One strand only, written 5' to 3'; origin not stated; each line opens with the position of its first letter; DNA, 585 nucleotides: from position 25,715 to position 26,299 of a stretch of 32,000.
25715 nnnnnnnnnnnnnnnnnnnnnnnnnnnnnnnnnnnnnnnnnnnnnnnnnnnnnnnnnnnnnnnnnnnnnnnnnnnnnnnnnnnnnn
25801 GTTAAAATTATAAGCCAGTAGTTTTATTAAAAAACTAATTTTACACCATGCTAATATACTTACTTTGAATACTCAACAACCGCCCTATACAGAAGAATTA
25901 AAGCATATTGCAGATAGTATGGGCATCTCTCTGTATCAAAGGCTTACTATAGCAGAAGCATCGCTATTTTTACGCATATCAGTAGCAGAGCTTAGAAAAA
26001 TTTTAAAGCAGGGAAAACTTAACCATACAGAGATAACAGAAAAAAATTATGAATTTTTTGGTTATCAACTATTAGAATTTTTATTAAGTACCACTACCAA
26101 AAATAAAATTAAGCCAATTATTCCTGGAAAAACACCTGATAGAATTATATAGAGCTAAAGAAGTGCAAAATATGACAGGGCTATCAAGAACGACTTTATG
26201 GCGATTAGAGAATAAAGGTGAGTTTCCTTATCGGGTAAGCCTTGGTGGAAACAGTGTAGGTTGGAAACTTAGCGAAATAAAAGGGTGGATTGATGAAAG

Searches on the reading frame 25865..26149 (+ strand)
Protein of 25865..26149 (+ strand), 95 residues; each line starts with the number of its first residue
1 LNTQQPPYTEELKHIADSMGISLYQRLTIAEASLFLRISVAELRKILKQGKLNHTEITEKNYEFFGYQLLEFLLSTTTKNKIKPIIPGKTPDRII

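Call 17: search_protein_families(library=pfam, proteins=[window:25865-26149:+], max_evalue=0.01)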
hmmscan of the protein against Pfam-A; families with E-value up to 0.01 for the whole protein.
window:25865-26149:+ (95 aa): 1 family
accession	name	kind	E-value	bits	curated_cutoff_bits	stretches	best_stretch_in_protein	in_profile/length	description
PF12728.13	HTH_17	-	0.00026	21.6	27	1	27-55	2-30/51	Helix-turn-helix domain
